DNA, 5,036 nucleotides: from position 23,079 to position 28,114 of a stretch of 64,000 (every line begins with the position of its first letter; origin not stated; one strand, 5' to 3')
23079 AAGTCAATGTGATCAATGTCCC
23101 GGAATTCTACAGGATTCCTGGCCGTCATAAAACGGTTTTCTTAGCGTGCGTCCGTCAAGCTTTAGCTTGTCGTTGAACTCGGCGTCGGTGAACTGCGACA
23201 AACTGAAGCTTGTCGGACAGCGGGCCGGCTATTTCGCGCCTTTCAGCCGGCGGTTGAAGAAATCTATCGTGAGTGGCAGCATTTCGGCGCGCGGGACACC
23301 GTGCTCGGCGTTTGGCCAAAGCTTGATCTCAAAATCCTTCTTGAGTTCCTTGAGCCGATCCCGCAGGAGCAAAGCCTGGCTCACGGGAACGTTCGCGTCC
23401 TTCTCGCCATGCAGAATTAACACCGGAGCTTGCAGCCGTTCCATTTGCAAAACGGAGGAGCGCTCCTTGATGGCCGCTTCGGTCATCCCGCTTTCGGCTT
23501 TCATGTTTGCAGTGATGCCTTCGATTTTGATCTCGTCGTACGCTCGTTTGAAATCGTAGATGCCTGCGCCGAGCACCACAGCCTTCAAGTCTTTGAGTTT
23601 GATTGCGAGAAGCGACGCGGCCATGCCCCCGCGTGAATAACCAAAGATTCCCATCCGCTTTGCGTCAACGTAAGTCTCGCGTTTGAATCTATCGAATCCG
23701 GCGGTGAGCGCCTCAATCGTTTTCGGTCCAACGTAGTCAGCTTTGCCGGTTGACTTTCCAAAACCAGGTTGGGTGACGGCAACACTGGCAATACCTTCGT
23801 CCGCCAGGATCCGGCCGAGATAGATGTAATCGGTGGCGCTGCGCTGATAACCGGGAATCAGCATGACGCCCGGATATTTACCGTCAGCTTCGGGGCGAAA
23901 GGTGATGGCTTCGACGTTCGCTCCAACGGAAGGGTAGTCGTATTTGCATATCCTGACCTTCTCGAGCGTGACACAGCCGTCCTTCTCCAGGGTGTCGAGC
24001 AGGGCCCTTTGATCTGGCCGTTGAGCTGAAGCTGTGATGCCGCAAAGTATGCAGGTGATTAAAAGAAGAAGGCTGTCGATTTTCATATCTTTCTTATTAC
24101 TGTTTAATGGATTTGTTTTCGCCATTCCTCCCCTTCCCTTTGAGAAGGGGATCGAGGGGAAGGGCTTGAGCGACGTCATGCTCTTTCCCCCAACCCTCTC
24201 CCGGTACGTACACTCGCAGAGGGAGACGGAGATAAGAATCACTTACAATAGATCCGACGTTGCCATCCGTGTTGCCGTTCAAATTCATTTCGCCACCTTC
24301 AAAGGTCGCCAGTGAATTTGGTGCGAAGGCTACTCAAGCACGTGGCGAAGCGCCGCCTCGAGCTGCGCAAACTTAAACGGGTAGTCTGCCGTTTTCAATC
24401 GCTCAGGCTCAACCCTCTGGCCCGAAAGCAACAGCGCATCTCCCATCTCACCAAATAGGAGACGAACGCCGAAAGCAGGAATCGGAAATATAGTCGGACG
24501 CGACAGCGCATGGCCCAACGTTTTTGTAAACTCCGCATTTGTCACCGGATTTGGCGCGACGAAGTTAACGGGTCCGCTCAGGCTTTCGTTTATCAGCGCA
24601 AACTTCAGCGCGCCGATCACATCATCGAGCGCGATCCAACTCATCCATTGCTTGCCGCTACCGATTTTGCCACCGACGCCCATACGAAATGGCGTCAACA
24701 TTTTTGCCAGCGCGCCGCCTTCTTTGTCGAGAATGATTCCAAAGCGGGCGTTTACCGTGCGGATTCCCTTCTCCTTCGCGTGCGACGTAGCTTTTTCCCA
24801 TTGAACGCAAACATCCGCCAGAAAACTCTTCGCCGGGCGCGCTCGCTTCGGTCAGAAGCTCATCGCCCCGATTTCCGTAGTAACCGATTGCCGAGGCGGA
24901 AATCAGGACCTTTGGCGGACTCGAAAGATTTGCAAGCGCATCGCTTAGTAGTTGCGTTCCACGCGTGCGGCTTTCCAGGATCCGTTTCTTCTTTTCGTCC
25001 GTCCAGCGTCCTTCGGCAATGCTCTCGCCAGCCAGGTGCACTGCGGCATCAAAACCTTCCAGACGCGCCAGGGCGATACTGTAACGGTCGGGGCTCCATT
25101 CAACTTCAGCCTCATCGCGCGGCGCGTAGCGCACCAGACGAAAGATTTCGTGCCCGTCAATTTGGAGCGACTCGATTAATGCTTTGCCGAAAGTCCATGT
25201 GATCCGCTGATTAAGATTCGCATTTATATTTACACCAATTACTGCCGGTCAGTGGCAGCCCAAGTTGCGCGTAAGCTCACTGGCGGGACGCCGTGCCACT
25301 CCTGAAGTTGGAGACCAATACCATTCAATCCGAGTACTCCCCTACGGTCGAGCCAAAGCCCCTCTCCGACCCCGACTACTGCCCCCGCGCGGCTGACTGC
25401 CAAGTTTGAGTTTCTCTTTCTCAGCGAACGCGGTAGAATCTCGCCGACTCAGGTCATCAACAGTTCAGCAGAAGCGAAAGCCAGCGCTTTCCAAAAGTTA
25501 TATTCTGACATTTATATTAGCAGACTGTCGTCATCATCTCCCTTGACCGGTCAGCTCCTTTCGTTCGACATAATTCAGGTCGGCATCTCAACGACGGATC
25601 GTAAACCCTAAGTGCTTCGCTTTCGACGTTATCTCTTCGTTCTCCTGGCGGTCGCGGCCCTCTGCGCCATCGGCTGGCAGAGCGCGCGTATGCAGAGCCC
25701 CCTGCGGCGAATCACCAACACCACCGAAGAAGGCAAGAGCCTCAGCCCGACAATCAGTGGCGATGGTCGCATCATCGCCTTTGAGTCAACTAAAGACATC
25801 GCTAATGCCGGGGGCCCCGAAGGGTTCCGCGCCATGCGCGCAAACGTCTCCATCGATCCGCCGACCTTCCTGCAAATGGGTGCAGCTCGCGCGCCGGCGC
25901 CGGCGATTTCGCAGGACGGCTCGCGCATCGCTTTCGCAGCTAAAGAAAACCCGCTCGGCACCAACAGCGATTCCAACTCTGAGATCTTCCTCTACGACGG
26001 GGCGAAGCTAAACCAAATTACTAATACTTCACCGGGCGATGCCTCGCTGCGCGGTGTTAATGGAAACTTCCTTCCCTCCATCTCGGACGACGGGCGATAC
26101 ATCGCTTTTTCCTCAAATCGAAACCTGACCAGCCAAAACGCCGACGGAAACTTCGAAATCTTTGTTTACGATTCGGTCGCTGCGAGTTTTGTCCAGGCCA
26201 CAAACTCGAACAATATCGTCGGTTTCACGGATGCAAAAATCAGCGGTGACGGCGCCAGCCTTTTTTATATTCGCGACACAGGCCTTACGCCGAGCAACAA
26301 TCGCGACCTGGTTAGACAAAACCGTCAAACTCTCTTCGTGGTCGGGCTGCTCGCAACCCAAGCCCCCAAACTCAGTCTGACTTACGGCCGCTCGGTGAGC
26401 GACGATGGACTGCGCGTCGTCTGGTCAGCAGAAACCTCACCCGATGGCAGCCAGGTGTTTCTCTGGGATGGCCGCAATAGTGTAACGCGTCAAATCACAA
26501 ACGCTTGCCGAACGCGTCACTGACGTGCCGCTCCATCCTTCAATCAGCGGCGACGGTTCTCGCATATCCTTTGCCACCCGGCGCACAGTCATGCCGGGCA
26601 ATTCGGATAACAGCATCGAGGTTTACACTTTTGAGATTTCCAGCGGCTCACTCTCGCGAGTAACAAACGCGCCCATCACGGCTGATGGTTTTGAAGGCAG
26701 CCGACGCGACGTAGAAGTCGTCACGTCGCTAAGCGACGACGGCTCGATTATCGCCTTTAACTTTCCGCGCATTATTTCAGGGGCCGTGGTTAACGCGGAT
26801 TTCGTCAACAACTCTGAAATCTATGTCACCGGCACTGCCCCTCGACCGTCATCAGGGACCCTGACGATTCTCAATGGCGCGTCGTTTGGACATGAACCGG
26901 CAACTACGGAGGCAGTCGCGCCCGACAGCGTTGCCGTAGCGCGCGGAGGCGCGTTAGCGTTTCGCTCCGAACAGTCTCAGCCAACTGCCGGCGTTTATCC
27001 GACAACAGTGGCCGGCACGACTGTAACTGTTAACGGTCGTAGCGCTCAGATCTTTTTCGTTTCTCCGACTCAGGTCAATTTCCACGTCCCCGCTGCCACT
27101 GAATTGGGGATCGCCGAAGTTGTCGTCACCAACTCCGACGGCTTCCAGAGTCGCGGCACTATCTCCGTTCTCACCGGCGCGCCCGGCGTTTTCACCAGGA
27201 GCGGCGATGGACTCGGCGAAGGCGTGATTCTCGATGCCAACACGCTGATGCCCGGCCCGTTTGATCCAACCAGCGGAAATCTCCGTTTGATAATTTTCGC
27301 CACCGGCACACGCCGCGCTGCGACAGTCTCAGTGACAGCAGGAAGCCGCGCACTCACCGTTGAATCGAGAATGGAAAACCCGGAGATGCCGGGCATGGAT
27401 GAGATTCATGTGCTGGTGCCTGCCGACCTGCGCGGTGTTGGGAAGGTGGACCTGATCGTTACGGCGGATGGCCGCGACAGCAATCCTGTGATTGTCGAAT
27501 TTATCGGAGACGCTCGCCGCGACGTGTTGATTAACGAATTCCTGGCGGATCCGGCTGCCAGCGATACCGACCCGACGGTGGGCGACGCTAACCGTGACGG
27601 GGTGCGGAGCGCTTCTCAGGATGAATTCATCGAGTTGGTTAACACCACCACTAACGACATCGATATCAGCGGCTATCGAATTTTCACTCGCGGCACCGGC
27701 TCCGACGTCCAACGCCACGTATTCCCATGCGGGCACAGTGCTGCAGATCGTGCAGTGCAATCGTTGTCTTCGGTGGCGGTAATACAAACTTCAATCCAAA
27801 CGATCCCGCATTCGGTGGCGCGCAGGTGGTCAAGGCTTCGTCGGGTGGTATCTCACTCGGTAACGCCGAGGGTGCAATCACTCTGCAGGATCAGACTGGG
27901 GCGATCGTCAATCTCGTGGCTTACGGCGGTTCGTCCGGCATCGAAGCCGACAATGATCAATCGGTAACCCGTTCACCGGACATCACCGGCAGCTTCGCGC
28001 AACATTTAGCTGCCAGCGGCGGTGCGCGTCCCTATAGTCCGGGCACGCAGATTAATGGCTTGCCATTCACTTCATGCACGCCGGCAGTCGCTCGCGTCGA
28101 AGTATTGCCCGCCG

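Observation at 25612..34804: Giant secreted PD40 / TIGR03437-Ig / LTD / Big_2 / (Calx-beta n - LTD)x4 protein with no catalytic or anchoring domain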

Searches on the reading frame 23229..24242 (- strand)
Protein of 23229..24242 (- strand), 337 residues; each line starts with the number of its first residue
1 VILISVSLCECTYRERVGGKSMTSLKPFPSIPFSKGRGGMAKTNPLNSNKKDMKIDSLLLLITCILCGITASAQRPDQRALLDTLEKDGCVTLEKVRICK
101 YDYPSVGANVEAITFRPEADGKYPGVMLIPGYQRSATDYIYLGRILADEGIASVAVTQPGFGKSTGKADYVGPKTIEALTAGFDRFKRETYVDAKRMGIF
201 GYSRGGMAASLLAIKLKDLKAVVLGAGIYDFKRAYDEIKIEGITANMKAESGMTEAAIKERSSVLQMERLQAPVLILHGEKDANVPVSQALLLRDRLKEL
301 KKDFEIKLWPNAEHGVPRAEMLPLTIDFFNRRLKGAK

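Call 35: search_protein_families(library=pfam, proteins=[window:23229-24242:-], max_evalue=0.001)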
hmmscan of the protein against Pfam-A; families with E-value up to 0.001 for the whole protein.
window:23229-24242:- (337 aa): 14 families
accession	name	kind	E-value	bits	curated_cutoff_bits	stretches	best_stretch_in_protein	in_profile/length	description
PF00326.27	Peptidase_S9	-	1.6e-21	77.2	22.6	1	173-320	42-197/213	Prolyl oligopeptidase family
PF12146.15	Hydrolase_4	-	3.6e-14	53.1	27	1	126-235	7-117/239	Serine aminopeptidase, S33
PF01738.24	DLH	-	1.1e-11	45.2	21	1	180-315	82-187/217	Dienelactone hydrolase family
PF02129.25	Peptidase_S15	-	6.9e-11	42.8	23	1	109-233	4-134/262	X-Pro dipeptidyl-peptidase (S15 family)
PF20434.5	BD-FAE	-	4.7e-08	33.2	26.8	1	192-297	86-215/215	BD-FAE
PF12740.14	PETase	-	6.1e-08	32.8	28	1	112-241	43-170/263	PET hydrolase-like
PF08840.17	BAAT_C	-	2.2e-07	31.6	20.9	1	188-314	15-158/210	BAAT / Acyl-CoA thioester hydrolase C terminal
PF06500.17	FrsA-like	-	1.7e-05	24.3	22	1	106-234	177-306/414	Esterase FrsA-like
PF00561.26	Abhydrolase_1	-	2.6e-05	24.5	25.8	0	126-224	3-99/245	alpha/beta hydrolase fold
PF03959.19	FSH1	-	0.00019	21.6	21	1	197-319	103-204/211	Serine hydrolase (FSH1)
PF07224.18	Chlorophyllase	-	0.00047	19.5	26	1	112-218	31-139/301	Chlorophyllase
PF03583.20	LIP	-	0.00056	19.8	23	0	172-216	48-91/286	Secretory lipase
PF07859.19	Abhydrolase_3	-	0.00058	20.1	25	0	187-316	64-208/210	alpha/beta hydrolase fold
PF02230.22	Abhydrolase_2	-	0.00098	19.4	23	0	251-321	137-206/217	Phospholipase/Carboxylesterase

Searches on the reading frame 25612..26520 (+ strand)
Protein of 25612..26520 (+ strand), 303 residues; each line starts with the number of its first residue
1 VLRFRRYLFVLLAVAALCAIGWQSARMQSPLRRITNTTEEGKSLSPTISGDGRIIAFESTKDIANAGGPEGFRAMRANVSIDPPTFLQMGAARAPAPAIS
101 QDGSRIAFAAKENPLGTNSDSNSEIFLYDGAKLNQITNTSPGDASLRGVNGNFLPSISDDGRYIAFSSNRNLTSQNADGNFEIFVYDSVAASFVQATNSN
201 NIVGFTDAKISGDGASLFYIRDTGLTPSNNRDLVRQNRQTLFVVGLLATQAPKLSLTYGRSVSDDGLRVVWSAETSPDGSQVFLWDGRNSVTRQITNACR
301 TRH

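Call 8: search_protein_families(library=pfam, proteins=[window:25612-26520:+], max_evalue=0.01)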
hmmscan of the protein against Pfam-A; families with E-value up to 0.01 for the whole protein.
window:25612-26520:+ (303 aa): 1 family
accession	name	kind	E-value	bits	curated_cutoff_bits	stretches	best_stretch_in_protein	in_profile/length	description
PF07676.18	PD40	-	8.4e-19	67.5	20.9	2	152-185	11-38/38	WD40-like Beta Propeller Repeat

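Call 9: search_protein_families(library=ncbifam, proteins=[window:25612-26520:+], max_evalue=0.01)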
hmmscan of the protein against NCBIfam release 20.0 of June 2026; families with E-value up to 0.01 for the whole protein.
window:25612-26520:+ (303 aa): 3 families
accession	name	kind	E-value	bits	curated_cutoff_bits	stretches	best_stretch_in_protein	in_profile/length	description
TIGR02800.1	propeller_TolB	equivalog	4.3e-07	29.2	343.15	1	96-223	239-343/418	Tol-Pal system beta propeller repeat protein TolB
NF053518.1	DipepPtdsDpp5Prph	equivalog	0.00017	20.3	900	1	98-220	201-315/655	dipeptidyl-peptidase Dpp5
NF002183.0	PRK01029.1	equivalog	0.0029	16.7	405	0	41-111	281-346/429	Tol-Pal system protein TolB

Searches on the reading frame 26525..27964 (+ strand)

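Call 8: search_protein_families(library=pfam, proteins=[window:26525-27964:+], max_evalue=0.01)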
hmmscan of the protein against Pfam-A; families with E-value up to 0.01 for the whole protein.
window:26525-27964:+ (480 aa): 2 families
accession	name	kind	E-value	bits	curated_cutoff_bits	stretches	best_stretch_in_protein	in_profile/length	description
PF00932.25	LTD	-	3.8e-08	34.1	34.3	1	330-409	4-57/109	Lamin Tail Domain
PF01833.30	TIG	-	0.0076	16.7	20.9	0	161-208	29-77/84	IPT/TIG domain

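Call 9: search_protein_families(library=ncbifam, proteins=[window:26525-27964:+], max_evalue=0.01)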
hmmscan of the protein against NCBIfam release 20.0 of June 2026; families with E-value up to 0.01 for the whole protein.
window:26525-27964:+ (480 aa): 2 families
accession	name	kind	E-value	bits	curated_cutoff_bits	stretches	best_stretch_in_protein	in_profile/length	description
TIGR03437.1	Soli_cterm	paralog_domain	6.3e-29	101.3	29.05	1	117-324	3-222/225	Solibacter uncharacterized C-terminal domain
NF058597.1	CoaZ_rpt_PGGG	domain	0.00011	22.2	30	1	162-209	30-81/88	choice-of-anchor Z repeating domain-containing protein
